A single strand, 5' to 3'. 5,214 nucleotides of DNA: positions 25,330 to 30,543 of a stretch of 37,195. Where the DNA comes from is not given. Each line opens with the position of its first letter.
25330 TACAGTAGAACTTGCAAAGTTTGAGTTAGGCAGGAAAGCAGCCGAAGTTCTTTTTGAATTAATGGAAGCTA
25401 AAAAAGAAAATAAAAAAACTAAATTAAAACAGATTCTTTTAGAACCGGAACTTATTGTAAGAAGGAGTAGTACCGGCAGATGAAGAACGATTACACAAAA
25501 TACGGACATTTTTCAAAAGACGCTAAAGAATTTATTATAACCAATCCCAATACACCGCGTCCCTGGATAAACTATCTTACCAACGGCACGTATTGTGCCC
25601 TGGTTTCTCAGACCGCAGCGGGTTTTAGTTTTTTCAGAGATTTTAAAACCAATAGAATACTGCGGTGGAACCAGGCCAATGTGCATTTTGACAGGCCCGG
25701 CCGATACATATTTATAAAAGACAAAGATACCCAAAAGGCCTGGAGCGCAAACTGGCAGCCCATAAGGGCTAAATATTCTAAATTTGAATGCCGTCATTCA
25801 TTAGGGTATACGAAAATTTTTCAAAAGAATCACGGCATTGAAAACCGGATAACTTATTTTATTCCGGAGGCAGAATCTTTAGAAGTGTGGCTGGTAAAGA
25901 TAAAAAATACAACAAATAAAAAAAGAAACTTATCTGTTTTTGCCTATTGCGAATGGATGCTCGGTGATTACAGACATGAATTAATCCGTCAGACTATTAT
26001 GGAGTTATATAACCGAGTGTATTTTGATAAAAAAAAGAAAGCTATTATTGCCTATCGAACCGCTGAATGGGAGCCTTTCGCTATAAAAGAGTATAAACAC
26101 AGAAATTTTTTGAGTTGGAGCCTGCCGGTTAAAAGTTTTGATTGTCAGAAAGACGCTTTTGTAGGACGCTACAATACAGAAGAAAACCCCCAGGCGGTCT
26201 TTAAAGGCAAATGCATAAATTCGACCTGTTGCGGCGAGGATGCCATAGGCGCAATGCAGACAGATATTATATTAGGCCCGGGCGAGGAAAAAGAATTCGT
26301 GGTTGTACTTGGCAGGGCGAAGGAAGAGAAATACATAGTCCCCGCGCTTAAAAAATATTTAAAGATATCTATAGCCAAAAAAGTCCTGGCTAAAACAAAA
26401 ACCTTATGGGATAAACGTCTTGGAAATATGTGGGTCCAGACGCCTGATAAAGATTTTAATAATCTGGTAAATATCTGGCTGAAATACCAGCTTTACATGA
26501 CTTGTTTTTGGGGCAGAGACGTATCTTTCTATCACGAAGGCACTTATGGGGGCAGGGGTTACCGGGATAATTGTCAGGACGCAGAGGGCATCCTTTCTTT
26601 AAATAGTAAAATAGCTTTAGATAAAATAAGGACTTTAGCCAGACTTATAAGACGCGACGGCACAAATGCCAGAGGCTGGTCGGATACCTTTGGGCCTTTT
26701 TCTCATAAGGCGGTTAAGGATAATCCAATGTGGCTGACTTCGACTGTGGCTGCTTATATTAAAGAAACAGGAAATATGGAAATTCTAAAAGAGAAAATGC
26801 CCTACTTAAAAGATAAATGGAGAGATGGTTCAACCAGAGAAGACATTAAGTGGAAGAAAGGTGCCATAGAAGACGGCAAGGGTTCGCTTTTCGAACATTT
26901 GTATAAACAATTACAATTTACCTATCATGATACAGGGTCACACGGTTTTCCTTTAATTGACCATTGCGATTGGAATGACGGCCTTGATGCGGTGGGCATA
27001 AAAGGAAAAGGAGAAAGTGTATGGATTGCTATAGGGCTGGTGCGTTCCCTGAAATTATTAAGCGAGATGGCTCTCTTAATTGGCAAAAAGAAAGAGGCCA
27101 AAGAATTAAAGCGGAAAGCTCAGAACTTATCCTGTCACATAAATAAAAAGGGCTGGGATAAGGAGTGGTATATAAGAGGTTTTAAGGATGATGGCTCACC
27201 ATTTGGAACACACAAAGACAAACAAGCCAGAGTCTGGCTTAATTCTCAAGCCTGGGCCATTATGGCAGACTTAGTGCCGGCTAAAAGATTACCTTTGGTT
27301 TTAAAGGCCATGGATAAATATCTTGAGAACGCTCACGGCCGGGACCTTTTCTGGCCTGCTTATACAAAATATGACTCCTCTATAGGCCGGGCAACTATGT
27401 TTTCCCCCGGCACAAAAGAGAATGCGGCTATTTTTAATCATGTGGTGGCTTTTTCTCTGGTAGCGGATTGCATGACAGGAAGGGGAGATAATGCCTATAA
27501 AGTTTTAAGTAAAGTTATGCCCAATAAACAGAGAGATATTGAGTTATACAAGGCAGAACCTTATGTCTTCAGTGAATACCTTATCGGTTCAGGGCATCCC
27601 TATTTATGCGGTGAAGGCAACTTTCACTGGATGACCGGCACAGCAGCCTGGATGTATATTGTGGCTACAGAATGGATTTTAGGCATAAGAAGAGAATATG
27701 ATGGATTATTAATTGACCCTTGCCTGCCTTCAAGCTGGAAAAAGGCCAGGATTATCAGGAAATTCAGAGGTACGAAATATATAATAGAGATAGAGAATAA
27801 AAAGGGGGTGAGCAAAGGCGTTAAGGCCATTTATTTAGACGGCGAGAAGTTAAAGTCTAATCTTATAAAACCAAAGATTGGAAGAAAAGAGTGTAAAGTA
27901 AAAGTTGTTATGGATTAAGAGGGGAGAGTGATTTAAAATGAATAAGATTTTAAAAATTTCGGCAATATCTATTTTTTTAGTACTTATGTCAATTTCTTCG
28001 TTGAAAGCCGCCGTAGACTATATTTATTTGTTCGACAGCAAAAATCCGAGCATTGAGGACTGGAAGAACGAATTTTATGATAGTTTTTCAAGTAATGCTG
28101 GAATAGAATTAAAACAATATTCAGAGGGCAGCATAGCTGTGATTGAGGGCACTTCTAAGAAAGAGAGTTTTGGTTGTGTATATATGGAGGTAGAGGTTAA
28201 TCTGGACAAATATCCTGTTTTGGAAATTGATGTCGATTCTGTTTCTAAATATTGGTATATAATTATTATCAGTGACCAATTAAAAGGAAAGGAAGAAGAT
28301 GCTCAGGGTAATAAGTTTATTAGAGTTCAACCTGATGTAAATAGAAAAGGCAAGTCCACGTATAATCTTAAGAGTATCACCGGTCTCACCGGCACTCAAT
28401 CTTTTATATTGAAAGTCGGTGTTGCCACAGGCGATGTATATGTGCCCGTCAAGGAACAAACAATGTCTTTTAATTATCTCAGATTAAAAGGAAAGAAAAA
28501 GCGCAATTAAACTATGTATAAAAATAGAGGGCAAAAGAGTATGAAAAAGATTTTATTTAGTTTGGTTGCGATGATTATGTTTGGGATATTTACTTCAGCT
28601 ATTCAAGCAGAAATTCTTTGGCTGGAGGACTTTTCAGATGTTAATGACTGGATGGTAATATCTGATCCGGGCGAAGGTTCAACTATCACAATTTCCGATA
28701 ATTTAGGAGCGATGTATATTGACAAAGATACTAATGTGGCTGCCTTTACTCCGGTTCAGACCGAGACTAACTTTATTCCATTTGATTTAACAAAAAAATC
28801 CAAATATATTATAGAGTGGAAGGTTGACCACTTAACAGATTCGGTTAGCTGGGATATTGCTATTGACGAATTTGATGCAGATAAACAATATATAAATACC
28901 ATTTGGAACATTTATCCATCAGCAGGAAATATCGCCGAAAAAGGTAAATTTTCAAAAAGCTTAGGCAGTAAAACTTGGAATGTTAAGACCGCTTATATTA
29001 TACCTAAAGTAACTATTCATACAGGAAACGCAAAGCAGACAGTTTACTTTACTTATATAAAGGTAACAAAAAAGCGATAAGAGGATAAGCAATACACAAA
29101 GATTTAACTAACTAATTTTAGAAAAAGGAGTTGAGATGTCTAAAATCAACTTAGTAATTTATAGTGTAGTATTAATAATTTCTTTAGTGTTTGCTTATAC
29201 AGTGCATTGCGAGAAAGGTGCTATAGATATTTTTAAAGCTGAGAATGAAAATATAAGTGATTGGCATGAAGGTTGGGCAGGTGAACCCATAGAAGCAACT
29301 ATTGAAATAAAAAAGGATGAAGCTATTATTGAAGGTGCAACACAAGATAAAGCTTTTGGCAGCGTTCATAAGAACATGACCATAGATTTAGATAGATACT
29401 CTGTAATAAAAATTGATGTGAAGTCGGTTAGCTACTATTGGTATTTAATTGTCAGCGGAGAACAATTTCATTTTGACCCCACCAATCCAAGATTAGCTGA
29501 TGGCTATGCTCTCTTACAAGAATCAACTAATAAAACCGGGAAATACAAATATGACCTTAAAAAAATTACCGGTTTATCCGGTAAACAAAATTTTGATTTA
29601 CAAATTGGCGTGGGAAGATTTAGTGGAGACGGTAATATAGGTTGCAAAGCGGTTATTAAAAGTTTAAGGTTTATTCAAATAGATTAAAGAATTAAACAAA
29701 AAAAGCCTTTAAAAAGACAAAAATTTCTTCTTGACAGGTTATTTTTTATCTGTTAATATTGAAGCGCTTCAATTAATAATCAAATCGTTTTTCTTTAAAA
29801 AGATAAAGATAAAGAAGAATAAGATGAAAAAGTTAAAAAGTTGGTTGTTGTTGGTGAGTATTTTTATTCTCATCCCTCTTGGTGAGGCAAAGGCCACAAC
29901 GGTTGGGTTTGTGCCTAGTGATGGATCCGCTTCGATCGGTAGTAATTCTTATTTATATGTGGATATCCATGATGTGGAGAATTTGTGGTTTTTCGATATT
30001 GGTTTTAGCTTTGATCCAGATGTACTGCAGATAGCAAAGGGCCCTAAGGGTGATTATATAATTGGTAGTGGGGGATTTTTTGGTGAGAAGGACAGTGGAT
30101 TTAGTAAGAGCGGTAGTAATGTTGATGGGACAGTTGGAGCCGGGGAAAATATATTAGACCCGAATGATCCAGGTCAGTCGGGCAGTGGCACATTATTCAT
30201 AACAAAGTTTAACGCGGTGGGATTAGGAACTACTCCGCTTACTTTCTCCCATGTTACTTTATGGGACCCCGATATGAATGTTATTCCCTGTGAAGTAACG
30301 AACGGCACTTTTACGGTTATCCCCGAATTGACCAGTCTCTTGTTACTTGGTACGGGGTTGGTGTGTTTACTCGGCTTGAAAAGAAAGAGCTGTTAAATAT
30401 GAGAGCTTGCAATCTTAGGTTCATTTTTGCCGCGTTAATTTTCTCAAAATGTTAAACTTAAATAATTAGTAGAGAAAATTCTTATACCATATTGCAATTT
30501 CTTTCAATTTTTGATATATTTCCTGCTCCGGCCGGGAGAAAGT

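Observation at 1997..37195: System-level hypothesis: a regulated surface glycan-harvesting apparatus built from giant enzymes, novel modules, a pilus-type motor and a phosphorolytic back-end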

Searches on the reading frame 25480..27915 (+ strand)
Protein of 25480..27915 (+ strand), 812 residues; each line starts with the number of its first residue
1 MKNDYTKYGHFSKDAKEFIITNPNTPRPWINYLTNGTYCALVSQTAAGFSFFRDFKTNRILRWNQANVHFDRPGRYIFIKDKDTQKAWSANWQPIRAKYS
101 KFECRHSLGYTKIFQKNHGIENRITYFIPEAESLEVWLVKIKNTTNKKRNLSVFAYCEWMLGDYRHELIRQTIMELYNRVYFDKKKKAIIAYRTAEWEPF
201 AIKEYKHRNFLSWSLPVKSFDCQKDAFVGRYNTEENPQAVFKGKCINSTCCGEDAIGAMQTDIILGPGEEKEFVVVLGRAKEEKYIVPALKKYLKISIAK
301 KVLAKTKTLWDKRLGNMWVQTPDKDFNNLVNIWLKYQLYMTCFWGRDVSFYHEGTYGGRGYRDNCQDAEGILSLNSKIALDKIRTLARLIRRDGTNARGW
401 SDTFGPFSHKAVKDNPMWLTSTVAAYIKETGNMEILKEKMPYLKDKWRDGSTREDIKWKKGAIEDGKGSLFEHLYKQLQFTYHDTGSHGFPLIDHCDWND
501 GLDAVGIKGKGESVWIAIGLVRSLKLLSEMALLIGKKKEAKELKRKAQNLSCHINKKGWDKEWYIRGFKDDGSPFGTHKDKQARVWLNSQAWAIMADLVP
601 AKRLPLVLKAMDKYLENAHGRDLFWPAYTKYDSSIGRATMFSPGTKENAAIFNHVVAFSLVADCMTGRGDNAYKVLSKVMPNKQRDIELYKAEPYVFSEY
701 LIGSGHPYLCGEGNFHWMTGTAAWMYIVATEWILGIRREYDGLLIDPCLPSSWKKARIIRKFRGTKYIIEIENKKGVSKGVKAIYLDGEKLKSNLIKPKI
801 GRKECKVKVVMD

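Call 7: search_protein_families(library=pfam, proteins=[window:25480-27915:+], max_evalue=0.01)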
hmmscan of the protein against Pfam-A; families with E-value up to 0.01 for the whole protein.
window:25480-27915:+ (812 aa): 4 families
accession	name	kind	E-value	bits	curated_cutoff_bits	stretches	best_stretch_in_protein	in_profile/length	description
PF17167.11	Glyco_hydro_94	-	2.4e-97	326.7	27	1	310-735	2-420/420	Glycosyl hydrolase 94 superfamily, catalytic domain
PF06165.18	GH94_b-supersand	-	8.8e-76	255.1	23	1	26-278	1-251/251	Glycosyl hydrolase 94, supersandwich domain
PF17389.8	Bac_rhamnosid6H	-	0.0035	17.1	24.5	1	495-611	150-250/339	Bacterial alpha-L-rhamnosidase 6 hairpin glycosidase domain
PF22422.2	MGH1-like_GH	-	0.0069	16.4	27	0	480-562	143-221/356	Mannosylglycerate hydrolase MGH1-like glycoside hydrolase domain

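Call 10: search_protein_families(library=ncbifam, proteins=[window:25480-27915:+], max_evalue=0.01)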
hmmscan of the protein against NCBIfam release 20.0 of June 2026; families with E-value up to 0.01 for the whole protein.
window:25480-27915:+ (812 aa): 1 family
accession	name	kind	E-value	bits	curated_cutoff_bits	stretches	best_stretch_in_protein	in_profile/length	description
NF007525.0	PRK10137.1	equivalog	0.0038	15.4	625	1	511-560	578-627/790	alpha-glucosidase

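Call 11: search_solved_structures(query=window:25480-27915:+, max_evalue=1e-10)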
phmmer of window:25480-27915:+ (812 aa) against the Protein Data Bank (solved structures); distinct sequences matched with E-value up to 1e-10: 20.
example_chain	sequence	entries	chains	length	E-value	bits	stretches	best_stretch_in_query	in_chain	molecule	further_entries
3qde_A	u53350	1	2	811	1.6e-133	449.9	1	7-811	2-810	Cellobiose phosphorylase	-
8ho7_A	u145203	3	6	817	4.6e-133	448.4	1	7-811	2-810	Cellobiose phosphorylase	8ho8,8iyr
8ho9_A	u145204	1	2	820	1.9e-132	446.3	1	7-811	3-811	Cellobiose phosphorylase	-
8hob_A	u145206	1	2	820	6.9e-132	444.5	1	7-811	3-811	Cellobiose phosphorylase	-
8bou_A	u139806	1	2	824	6.6e-129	434.6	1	4-796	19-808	N,N'-diacetylchitobiose phosphorylase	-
1v7v_A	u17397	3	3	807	2e-124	419.8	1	7-808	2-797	chitobiose phosphorylase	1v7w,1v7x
3s4c_A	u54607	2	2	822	1.6e-118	400.3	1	7-797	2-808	Lactose Phosphorylase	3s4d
3rrs_A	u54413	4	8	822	5e-118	398.6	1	7-797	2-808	Cellobiose phosphorylase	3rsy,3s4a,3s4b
2cqs_A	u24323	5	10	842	2e-115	390.1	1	4-789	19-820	Cellobiose Phosphorylase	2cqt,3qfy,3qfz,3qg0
3afj_A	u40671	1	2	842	6e-115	388.5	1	4-789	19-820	Cellobiose Phosphorylase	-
3act_A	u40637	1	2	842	1.8e-114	386.9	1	4-789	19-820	Cellobiose Phosphorylase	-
3acs_A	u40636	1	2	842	4.6e-114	385.5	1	4-789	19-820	Cellobiose Phosphorylase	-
8rf9_A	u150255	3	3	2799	6.7e-103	348.6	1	6-777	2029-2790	Cyclic beta 1-2 glucan synthetase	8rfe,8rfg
8rf0_A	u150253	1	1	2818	6.8e-103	348.6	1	6-777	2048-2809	Cyclic beta-(1,2)-glucan synthase NdvB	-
4zle_A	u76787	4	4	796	5.5e-74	253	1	68-774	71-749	Putative b-glycan phosphorylase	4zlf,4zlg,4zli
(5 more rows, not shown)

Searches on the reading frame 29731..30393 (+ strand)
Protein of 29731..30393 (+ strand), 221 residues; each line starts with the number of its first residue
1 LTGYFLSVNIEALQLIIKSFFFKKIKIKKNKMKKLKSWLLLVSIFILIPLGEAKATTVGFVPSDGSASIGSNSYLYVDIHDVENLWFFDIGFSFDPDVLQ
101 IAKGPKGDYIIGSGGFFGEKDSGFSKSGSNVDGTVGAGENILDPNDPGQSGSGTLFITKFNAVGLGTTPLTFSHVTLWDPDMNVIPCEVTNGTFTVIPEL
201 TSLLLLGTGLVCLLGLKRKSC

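Call 7: search_protein_families(library=pfam, proteins=[window:29731-30393:+], max_evalue=0.01)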
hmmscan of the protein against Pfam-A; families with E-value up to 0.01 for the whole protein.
window:29731-30393:+ (221 aa): 0 families

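Call 10: search_protein_families(library=ncbifam, proteins=[window:29731-30393:+], max_evalue=0.01)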
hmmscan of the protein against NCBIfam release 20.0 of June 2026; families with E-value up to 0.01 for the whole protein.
window:29731-30393:+ (221 aa): 1 family
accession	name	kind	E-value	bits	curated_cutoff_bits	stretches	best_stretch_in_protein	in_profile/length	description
NF033554.9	floc_PepA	equivalog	0.0012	18.7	80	1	59-219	109-259/261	flocculation-associated PEP-CTERM protein PepA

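Call 58: search_protein_families(library=pfam, proteins=[window:29824-30393:+], max_evalue=10)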
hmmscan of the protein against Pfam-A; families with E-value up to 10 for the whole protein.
window:29824-30393:+ (190 aa): 2 families
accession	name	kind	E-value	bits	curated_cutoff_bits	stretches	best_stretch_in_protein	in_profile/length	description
PF07589.16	PEP-CTERM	-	0.087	13.4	20.7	1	170-188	6-24/24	PEP-CTERM motif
PF18205.6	VPDSG-CTERM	-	2.4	8.5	25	1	170-189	7-26/26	VPDSG-CTERM motif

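Call 88: search_solved_structures(query=window:29824-30393:+, max_evalue=10, show_alignments=2)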
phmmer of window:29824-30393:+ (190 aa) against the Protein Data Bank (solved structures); distinct sequences matched with E-value up to 10: 3.
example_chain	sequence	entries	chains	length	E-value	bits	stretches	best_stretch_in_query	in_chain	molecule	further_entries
5oa5_A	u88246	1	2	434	0.12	15.2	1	24-102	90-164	Exoglucanase 1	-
6cjz_A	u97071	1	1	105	0.38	13.5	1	69-152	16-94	Amoebiasin-1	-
3l8q_A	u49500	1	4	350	0.52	13.1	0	17-75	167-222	Cellulosomal scaffoldin adaptor protein B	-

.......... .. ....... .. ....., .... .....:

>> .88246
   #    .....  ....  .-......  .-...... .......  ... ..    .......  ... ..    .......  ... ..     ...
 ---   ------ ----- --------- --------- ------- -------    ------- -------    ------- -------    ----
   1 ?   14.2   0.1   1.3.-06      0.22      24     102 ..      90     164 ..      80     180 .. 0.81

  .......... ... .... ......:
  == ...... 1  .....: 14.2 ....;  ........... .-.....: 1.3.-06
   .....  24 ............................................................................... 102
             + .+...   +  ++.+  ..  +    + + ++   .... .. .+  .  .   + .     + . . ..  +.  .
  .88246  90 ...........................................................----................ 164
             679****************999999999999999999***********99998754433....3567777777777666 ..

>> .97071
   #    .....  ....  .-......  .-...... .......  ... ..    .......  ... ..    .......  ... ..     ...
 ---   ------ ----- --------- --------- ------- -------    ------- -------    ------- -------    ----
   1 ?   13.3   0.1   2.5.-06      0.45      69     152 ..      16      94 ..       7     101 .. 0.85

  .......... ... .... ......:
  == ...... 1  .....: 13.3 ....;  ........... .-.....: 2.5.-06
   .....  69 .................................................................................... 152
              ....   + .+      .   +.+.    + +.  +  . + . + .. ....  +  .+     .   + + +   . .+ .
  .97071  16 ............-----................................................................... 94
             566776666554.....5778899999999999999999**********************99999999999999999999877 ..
